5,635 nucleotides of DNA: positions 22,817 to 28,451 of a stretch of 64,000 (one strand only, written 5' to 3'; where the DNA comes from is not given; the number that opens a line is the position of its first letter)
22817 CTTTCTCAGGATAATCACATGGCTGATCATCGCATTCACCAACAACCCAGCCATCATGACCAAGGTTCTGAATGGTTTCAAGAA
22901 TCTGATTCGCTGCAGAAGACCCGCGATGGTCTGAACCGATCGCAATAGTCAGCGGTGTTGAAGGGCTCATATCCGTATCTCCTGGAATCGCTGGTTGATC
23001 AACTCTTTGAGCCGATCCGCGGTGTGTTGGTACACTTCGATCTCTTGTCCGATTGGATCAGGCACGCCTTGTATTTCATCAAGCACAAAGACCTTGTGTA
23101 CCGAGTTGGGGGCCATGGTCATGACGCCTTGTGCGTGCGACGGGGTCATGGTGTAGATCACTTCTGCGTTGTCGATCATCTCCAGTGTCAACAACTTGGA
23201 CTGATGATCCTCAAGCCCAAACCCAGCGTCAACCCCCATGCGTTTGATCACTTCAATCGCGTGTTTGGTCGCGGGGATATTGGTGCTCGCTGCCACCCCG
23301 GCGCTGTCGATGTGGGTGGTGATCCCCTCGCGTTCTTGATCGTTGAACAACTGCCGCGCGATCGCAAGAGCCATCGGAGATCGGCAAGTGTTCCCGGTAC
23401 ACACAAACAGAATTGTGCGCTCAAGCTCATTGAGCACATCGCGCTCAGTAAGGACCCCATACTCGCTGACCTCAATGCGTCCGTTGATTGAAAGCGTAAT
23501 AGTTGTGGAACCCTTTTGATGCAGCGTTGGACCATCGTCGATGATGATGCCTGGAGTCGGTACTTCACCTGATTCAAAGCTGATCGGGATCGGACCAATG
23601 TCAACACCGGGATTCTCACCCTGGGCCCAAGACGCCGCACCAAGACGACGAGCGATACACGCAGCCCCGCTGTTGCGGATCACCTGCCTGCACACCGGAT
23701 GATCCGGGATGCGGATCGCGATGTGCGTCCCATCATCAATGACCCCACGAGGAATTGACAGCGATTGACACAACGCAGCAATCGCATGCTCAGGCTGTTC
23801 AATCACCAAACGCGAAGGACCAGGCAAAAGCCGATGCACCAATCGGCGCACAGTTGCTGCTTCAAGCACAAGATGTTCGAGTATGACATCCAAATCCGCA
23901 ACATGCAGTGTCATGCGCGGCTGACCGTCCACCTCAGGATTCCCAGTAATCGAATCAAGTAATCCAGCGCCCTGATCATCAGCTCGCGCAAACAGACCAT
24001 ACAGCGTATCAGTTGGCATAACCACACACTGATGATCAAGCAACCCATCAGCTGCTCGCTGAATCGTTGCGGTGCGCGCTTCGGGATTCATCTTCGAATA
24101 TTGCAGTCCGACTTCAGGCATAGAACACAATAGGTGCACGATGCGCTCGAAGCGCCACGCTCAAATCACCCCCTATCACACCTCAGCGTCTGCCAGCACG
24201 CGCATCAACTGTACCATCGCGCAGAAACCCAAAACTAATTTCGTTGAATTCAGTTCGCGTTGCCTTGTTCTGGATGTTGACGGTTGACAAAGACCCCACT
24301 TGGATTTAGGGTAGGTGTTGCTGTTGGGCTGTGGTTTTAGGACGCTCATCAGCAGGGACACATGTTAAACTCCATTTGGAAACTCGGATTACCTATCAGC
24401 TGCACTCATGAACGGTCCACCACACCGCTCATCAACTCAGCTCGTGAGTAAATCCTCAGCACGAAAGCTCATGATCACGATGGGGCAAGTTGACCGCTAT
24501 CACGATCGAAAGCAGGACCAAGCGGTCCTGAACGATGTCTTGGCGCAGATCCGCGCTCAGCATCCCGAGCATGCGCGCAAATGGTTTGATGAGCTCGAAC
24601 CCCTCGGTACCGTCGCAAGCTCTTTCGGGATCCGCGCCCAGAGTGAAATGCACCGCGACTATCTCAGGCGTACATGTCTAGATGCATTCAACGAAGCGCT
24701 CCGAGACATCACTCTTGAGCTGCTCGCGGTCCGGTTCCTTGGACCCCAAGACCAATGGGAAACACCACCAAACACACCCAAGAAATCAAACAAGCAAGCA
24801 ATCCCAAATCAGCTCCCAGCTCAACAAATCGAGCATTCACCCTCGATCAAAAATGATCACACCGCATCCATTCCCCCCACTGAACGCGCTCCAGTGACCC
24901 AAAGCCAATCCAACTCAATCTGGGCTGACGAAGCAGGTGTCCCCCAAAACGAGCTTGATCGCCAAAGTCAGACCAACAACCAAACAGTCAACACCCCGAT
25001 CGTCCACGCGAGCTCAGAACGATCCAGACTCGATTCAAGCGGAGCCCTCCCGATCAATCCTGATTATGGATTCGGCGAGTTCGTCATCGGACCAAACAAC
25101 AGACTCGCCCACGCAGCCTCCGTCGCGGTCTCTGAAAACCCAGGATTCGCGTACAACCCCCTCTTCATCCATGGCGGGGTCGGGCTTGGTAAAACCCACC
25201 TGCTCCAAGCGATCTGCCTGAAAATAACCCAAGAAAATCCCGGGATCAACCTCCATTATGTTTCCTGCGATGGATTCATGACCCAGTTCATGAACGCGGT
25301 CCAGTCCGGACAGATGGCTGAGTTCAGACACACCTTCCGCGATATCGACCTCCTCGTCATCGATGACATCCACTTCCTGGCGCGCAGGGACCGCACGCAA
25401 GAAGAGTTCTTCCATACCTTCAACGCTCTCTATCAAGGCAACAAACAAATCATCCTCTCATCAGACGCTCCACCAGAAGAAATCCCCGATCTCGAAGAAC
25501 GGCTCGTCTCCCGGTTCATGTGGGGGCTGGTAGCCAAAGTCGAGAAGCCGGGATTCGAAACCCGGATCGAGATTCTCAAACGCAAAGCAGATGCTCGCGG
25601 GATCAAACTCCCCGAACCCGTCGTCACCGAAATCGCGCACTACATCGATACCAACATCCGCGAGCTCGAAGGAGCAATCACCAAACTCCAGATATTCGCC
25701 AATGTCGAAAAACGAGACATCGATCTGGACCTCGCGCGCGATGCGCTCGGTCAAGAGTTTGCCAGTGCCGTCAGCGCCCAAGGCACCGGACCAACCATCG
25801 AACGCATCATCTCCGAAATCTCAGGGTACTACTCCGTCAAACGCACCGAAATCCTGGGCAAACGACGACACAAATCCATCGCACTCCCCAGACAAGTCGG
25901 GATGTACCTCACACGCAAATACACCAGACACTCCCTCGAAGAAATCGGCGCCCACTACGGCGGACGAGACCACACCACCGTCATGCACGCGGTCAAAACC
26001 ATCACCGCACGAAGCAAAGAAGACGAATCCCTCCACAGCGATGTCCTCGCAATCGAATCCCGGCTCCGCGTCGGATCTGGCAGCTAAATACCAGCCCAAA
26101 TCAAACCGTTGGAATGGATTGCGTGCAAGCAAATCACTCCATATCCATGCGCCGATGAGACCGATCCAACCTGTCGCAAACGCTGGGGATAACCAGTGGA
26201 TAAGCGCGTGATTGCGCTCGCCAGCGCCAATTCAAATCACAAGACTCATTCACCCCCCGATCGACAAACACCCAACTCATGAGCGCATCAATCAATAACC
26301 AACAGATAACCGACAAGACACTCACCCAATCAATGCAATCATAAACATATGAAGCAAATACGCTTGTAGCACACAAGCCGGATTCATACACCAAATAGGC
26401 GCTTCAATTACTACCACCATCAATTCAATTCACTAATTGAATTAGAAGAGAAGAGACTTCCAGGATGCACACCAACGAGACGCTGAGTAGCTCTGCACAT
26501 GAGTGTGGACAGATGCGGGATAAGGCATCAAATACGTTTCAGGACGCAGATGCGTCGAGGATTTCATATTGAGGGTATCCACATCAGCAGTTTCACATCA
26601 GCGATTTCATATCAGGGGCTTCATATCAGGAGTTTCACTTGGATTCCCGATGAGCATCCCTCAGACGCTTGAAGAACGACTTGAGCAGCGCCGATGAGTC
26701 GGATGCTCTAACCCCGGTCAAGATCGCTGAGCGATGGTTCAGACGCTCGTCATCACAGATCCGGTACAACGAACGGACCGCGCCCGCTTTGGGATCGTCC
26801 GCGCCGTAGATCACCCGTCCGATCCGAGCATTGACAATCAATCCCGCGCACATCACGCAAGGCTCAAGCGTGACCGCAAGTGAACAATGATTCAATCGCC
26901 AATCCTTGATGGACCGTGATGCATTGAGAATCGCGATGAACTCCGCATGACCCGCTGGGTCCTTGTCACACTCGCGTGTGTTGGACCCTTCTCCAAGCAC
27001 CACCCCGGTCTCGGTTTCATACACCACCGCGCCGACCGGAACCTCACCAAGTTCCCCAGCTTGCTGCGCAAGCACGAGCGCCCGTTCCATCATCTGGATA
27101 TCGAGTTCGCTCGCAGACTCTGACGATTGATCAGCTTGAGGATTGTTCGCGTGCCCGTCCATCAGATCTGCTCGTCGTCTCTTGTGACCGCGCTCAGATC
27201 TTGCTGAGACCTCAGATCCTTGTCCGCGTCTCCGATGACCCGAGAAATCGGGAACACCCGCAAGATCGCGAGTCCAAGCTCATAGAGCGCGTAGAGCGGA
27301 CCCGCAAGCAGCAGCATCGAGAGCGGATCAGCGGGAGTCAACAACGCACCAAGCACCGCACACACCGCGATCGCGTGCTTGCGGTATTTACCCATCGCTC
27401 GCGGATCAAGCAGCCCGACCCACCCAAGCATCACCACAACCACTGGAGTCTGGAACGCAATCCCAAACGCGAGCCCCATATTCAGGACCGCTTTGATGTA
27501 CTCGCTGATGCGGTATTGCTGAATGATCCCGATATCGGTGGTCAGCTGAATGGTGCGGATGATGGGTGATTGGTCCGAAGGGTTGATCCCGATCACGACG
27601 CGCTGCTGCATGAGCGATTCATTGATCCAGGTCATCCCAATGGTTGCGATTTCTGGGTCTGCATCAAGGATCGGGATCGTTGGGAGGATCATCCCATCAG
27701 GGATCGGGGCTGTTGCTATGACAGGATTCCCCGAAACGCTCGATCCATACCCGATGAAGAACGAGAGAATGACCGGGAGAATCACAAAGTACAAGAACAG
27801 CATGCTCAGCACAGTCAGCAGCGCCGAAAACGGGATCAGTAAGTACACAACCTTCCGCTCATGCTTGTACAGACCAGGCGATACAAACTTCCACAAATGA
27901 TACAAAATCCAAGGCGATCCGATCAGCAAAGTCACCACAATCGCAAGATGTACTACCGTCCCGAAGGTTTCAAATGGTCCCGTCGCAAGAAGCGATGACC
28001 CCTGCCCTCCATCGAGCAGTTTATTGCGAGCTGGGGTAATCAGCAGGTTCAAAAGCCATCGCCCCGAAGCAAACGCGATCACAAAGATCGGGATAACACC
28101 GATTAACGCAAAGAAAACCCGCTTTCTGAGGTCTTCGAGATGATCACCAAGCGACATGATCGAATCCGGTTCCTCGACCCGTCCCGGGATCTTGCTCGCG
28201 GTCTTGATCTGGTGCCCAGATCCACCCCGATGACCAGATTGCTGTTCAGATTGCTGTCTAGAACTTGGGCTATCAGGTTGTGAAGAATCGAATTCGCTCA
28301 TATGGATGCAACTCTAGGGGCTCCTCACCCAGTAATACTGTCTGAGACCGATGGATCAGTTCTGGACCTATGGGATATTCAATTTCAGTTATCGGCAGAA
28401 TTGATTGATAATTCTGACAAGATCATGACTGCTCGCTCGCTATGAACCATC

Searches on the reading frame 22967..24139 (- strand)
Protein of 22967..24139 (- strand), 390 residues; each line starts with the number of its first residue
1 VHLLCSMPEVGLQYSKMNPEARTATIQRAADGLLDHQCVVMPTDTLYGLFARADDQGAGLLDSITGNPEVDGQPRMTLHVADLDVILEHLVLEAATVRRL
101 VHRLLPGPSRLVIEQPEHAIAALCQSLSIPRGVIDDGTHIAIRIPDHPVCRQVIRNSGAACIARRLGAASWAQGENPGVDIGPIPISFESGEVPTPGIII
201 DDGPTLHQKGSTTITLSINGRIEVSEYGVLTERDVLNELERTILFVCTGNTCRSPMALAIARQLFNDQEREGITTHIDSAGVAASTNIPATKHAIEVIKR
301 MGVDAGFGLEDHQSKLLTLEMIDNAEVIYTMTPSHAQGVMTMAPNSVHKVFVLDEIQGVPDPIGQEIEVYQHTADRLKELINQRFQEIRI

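Call 70: search_protein_families(library=pfam, proteins=[window:22967-24139:-], max_evalue=0.0001)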
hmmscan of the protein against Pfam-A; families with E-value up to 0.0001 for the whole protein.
window:22967-24139:- (390 aa): 2 families
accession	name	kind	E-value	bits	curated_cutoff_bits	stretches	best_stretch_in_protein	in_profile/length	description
PF01451.26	LMWPc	-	6.6e-25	88.4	23.2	1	243-383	1-142/144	Low molecular weight phosphotyrosine protein phosphatase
PF01300.24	Sua5_yciO_yrdC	-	3.2e-12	46.7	25.1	1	36-160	6-119/178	Telomere recombination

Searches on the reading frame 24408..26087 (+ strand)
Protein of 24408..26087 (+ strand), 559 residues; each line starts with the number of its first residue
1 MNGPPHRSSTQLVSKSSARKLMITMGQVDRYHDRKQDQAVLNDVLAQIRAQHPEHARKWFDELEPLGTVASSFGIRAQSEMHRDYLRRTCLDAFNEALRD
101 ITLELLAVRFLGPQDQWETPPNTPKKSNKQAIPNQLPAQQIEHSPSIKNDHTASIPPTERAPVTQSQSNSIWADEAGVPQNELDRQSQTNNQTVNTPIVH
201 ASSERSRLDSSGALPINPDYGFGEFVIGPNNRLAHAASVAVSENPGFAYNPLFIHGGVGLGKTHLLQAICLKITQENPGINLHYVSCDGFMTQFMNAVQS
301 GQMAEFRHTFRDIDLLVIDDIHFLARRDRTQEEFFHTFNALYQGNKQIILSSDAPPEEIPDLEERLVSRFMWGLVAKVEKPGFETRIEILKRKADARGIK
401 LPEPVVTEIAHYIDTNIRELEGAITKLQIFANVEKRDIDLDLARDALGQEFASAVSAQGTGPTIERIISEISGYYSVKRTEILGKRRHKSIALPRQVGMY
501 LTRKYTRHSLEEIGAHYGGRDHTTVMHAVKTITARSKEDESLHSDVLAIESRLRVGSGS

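Call 70: search_protein_families(library=pfam, proteins=[window:24408-26087:+], max_evalue=0.0001)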
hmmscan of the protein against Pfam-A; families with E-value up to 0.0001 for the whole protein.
window:24408-26087:+ (559 aa): 5 families
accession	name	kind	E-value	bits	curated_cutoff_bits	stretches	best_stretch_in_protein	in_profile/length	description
PF00308.24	Bac_DnaA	-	7.8e-64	215.2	23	1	217-376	2-161/162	Bacterial DnaA ATPAse domain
PF08299.17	Bac_DnaA_C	-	4.6e-27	94.3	31.5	1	464-532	1-69/69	Bacterial dnaA protein helix-turn-helix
PF01695.23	IstB_IS21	-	2.3e-09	37.5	24.1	1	253-355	96-195/238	IstB-like ATP binding protein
PF22688.2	Hda_lid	-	6.1e-05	23.4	27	0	385-438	3-56/65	Hda, lid domain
PF00004.35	AAA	-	9e-05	23.4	21.2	0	253-343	2-97/131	ATPase family associated with various cellular activities (AAA)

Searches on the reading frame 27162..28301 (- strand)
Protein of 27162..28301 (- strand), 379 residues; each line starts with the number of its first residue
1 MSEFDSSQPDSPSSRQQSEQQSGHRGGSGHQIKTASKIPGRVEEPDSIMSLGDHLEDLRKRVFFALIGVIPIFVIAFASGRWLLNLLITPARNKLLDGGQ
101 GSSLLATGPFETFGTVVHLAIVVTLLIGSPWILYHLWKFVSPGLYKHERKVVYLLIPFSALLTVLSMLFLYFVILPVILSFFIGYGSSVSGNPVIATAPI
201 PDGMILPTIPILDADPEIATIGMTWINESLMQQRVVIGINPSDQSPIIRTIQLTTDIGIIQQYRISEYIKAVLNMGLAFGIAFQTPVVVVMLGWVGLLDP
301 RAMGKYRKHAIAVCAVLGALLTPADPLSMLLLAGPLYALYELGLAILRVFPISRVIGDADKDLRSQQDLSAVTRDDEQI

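Call 70: search_protein_families(library=pfam, proteins=[window:27162-28301:-], max_evalue=0.0001)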
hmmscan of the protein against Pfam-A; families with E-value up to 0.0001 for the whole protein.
window:27162-28301:- (379 aa): 1 family
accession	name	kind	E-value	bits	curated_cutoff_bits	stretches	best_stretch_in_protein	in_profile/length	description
PF00902.23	TatC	-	2.4e-57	194.5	25.1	2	53-189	1-132/208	Sec-independent protein translocase protein (TatC)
